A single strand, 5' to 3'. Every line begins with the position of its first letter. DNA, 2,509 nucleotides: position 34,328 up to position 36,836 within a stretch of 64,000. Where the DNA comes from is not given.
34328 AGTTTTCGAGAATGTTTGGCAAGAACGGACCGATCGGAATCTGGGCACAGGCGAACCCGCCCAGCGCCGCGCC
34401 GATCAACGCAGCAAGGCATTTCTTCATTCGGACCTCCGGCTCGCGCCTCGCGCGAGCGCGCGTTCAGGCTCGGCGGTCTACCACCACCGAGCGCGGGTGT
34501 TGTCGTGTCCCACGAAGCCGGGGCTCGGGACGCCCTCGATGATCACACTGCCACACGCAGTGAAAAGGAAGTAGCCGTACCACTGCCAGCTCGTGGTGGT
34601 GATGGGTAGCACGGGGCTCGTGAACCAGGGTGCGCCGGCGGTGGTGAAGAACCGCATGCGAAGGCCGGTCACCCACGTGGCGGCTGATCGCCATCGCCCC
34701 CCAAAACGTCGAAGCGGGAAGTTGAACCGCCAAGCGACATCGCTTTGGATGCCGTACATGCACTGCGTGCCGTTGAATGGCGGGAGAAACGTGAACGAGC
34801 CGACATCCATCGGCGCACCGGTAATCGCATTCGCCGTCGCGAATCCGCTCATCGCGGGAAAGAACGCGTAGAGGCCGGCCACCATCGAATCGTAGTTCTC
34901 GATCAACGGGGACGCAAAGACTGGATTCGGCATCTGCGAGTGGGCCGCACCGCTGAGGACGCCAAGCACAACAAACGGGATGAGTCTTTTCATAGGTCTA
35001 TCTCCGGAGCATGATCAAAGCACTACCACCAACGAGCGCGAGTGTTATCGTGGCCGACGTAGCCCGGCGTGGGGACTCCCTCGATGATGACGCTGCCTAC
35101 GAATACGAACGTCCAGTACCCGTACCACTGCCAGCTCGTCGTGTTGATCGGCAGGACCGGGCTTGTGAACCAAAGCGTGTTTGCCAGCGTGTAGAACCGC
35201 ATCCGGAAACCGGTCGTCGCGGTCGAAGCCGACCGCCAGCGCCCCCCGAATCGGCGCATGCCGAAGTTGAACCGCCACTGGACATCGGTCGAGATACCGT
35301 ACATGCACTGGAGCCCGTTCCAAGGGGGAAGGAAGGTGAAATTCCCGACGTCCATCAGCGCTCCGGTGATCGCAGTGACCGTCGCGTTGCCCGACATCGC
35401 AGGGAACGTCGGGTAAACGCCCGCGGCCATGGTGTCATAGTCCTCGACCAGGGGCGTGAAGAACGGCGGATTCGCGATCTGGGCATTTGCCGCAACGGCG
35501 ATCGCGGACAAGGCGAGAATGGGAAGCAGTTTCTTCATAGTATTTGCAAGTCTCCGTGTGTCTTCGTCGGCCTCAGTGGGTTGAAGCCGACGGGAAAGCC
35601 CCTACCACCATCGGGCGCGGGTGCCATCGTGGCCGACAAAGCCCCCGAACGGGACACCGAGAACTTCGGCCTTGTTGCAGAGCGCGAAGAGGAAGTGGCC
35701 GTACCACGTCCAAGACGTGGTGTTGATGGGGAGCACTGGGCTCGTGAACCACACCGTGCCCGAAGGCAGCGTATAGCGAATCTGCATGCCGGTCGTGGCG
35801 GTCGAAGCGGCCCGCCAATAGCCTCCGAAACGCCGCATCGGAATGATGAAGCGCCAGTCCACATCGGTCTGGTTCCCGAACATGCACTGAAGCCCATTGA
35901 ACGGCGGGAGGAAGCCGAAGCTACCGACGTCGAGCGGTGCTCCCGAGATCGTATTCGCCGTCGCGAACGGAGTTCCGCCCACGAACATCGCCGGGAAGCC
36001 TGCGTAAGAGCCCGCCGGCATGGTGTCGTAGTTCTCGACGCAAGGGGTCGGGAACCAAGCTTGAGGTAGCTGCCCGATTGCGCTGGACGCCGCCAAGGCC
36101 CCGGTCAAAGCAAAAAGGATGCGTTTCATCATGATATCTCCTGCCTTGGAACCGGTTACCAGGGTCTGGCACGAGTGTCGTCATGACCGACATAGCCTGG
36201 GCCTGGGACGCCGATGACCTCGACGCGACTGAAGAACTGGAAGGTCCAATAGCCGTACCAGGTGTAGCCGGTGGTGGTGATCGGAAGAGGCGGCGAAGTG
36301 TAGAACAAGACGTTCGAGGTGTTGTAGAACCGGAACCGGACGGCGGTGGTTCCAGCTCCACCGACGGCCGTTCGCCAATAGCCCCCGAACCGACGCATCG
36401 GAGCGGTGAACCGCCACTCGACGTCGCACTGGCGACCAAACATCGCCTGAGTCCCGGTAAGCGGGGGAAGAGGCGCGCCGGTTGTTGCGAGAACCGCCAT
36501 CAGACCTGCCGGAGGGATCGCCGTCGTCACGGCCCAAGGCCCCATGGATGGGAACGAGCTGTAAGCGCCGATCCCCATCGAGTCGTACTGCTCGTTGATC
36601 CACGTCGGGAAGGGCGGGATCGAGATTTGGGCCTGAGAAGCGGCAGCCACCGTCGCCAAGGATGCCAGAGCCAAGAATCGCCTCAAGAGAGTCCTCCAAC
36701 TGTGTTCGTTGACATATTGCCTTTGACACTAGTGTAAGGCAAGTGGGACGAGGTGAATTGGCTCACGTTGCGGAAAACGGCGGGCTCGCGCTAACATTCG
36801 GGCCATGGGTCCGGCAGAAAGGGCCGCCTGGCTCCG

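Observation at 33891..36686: Tandem array of five paralogous secreted ~175-aa proteins of an unrecognised family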

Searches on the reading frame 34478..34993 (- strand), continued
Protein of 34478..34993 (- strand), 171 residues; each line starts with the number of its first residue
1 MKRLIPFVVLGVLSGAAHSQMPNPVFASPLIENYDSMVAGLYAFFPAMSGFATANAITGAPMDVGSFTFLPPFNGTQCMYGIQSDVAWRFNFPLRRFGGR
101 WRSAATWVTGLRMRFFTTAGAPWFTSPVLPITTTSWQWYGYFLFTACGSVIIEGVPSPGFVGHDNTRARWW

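Call 44: find_encoding_contigs(protein=P0024, flank=8000, max_places=3)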
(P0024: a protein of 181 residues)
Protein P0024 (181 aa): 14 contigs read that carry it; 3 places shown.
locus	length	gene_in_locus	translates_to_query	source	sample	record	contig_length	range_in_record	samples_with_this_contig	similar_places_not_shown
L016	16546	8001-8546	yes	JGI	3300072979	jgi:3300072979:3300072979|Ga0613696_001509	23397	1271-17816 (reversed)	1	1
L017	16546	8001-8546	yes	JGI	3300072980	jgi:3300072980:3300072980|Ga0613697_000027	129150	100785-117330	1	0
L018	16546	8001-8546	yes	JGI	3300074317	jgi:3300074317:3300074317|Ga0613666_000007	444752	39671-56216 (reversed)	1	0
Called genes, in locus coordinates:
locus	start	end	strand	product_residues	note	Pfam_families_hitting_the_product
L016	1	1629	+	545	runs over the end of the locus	PF19295:SufBD_N, PF01458:SUFBD_core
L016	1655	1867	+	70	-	-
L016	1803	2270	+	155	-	PF19502:DUF6036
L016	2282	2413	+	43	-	-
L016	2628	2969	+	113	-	-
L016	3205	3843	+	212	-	-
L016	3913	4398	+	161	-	PF06983:3-dmu-9_3-mt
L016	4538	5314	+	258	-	PF07589:PEP_exosort_dom (weak)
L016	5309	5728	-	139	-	PF08818:DUF1801 (weak)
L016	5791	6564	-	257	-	PF00903:Glyoxalase, PF18029:Glyoxalase_6, PF00583:Acetyltransf_1, PF13673:Acetyltransf_10, PF13527:Acetyltransf_9 (faint), PF13508:Acetyltransf_7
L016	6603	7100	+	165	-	-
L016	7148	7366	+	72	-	PF20068:Amphi-Trp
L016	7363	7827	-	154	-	PF13426:PAS_9 (weak), PF08447:PAS_3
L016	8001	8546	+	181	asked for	-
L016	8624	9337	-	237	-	PF02223:Thymidylate_kin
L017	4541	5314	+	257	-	PF07589:PEP_exosort_dom (weak)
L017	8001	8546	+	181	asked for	-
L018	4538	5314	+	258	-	PF07589:PEP_exosort_dom (weak)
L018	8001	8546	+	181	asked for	-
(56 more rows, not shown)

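Call 55: find_homologous_proteins(query=A3, max_evalue=0.00001)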
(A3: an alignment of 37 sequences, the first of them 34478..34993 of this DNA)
Query A3 (37 sequences) (171 aa, profile of the alignment): 11 proteins with E <= 0.00001 among 3453 candidates.
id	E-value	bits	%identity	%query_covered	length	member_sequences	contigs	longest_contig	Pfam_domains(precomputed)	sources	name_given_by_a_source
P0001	3.9e-55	204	69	100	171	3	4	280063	-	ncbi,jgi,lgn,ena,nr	ncbi:MAG TPA: hypothetical protein PLH94_01610 [Fimbriimonadaceae bacterium]|nr:hypothetical protein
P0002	3.8e-52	195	100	100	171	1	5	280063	-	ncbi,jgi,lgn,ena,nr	ncbi:MAG TPA: hypothetical protein PLH94_01605 [Fimbriimonadaceae bacterium]|nr:hypothetical protein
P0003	2.3e-51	192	59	100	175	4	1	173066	-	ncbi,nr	ncbi:MAG TPA: hypothetical protein PLH94_01615 [Fimbriimonadaceae bacterium]|nr:hypothetical protein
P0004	5.5e-51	191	58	100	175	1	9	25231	-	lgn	-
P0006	3.2e-50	188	61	100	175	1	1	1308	-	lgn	-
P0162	2.1e-45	173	32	38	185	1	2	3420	-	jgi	jgi:hypothetical protein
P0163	2.2e-45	173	32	87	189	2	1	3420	-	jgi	jgi:hypothetical protein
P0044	2.6e-45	172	24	99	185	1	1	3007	-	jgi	jgi:hypothetical protein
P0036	1.5e-37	147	23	99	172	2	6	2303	-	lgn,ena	-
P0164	7.4e-34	135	24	96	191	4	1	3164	-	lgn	-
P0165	2.1e-32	130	26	99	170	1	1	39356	-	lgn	-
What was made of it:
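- Tried and rejected: A second word-indexed protein search with the 37-sequence profile added only a few unnamed proteins (call 55), so the taxonomy of most relatives stays unknown.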

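Call 60: fold_search(model_id=the predicted structure, library=pdb)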
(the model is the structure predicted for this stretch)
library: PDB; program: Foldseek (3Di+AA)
matches with E <= 10: 1458; with E <= 0.001: 19
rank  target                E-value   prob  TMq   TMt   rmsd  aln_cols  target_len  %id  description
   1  2y6j                  3.3e-05  1.00  0.55  0.56   5.0       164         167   13  X-2 engineered mutated CBM4-2 Carbohydrate Binding Module from a Thermostable Rhodothermus marinus Xylanase (released 2012-03-07)
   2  2y64_A                3.9e-05  1.00  0.54  0.55   4.9       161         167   13  Xylopentaose binding mutated (X-2 L110F) CBM4-2 Carbohydrate Binding Module from a Thermostable Rhodothermus marinus X (released 2012-03-07)
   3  8x8h_A                4.1e-05  1.00  0.54  0.62   4.4       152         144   16  A carbohydrate binding domain of a putative pectate lyase (released 2024-12-04)
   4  2y6k_A                4.6e-05  1.00  0.56  0.57   4.3       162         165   14  Xylotetraose bound to X-2 engineered mutated CBM4-2 Carbohydrate Binding Module from a Thermostable Rhodothermus marin (released 2012-03-07)
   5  1k42_MODEL_1_A        4.9e-05  1.00  0.53  0.53   5.3       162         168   12  The Solution Structure of the CBM4-2 Carbohydrate Binding Module from a Thermostable Rhodothermus marinus Xyla (released 2002-05-29)
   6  3jxs_A                5.4e-05  1.00  0.53  0.55   5.1       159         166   12  Crystal structure of XG34, an evolved xyloglucan binding CBM (released 2009-10-27)
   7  1wky                  9.8e-05  1.00  0.44  0.20   5.3       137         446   13  Crystal structure of alkaline mannanase from Bacillus sp. strain JAMB-602: catalytic domain and its Carbohydrate Binding (released 2005-06-15)
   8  4bj0_A                1.2e-04  1.00  0.53  0.54   5.1       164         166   13  Xyloglucan binding module (CBM4-2 X2-L110F) in complex with branched xyloses (released 2014-04-23)
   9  8wc1                  1.5e-04  1.00  0.56  0.62   4.5       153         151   12  A carbohydrate binding domain of a putative pectate lyase (released 2024-09-18)
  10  8hhv_A                1.9e-04  1.00  0.46  0.19   4.5       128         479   12  endo-alpha-D-arabinanase EndoMA1 from Microbacterium arabinogalactanolyticum (released 2023-08-16)
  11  8ic1_A                2.0e-04  1.00  0.45  0.19   4.6       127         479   12  endo-alpha-D-arabinanase EndoMA1 D51N mutant from Microbacterium arabinogalactanolyticum in complex with arabinooligos (released 2023-08-16)
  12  4xup_C                2.5e-04  1.00  0.55  0.58   4.4       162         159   11  Structure of the N-terminal CBM22-1-CBM22-2 tandem domain from Paenibacillus barcinonensis Xyn10C (released 2015-06-03)
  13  4xuo_A                3.4e-04  1.00  0.54  0.58   4.5       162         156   11  Structure of the CBM22-1 xylan-binding domain from Paenibacillus barcinonensis Xyn10C (released 2015-06-03)
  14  4xup_E                3.6e-04  1.00  0.54  0.58   4.3       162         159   11  Structure of the N-terminal CBM22-1-CBM22-2 tandem domain from Paenibacillus barcinonensis Xyn10C (released 2015-06-03)
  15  9qpm                  5.0e-04  1.00  0.53  0.41  10.6       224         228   10  BtuJ1 (BT_1491) bound to cyanocobalamin (released 2026-03-25)
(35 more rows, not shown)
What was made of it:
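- On CBM-type beta-sandwich (CBM4/CBM22 structural class): Foldseek TM about 0.55 (call 60).
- On Spirochaete FlaA-type flagellar sheath proteins: Foldseek to 9cyn_A gives E 1.7e-3 but TMq 0.35 and rmsd 11.8 (call 60).
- Foldseek puts CBM4-2 and CBM22 on top with TM about 0.55 and E about 3e-5 (call 60). Foldseek lists the flagellar sheath protein FlaA1 (9cyn_A) at E 1.7e-3 (call 60). The FlaA1 match is weak, TMq 0.35 against 0.55 for CBMs (call 60).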

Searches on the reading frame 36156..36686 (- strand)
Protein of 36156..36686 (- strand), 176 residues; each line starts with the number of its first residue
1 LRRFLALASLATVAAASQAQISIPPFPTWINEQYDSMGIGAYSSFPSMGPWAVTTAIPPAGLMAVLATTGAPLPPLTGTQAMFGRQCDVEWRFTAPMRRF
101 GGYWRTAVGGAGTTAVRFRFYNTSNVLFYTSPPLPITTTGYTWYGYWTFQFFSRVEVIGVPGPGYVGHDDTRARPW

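Call 4: search_protein_families(library=pfam, proteins=[window:36156-36686:-], max_evalue=1)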
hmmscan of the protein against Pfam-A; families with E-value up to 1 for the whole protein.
window:36156-36686:- (176 aa): 0 families

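Call 5: search_protein_families(library=ncbifam, proteins=[window:36156-36686:-], max_evalue=1)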
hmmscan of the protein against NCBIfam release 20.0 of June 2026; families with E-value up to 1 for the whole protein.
window:36156-36686:- (176 aa): 0 families

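Call 56: find_encoding_contigs(protein=window:36159-36686:-, flank=10000, max_places=3)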
Protein seq(176 aa) (176 aa): 10 contigs read that carry it; 3 places shown.
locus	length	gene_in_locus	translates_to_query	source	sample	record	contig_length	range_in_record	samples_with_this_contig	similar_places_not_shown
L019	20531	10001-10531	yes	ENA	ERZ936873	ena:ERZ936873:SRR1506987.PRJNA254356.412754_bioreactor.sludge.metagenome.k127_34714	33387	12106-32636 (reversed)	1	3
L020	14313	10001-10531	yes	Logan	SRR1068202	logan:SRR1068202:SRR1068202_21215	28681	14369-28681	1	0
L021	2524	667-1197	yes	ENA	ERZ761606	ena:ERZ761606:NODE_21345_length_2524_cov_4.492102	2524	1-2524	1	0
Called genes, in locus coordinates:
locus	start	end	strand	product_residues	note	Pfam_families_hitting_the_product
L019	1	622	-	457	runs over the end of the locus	?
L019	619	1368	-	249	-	PF05175:MTS (weak), PF13489:Methyltransf_23, PF08241:Methyltransf_11, PF08242:Methyltransf_12, PF13649:Methyltransf_25, PF13847:Methyltransf_31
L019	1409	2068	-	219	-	PF00072:Response_reg, PF00196:GerE, PF08281:Sigma70_r4_2 (weak)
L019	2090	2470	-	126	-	PF01475:FUR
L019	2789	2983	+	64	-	-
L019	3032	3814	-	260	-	PF12804:NTP_transf_3 (weak)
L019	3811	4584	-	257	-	PF01925:TauE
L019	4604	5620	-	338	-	PF01145:Band_7, PF13421:Band_7_1 (weak)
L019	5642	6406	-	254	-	-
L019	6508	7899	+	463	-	PF00070:Pyr_redox (weak), PF01134:GIDA, PF01262:AlaDh_PNT_C (weak), PF01266:DAO (faint), PF07992:Pyr_redox_2 (weak), PF12831:FAD_oxidored (weak)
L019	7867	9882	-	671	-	PF22745:Nlig-Ia, PF01653:DNA_ligase_aden, PF03120:OB_DNA_ligase, PF03119:DNA_ligase_ZBD, PF14520:HHH_5 (faint), PF12826:HHH_2, PF00533:BRCT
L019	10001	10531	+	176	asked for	-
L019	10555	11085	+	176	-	-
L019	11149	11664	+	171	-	-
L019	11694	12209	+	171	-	-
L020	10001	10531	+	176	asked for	-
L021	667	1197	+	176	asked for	-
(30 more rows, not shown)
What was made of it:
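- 36156..36686 (-): Copy E: 176 aa, TTG start, signal peptide of about 19 aa (…ASQA|QIS), mature protein about 17.6 kDa. First gene of the array and an early-branching paralogue. Public gene calls give an identical 176-aa product on 10 contigs (call 56).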
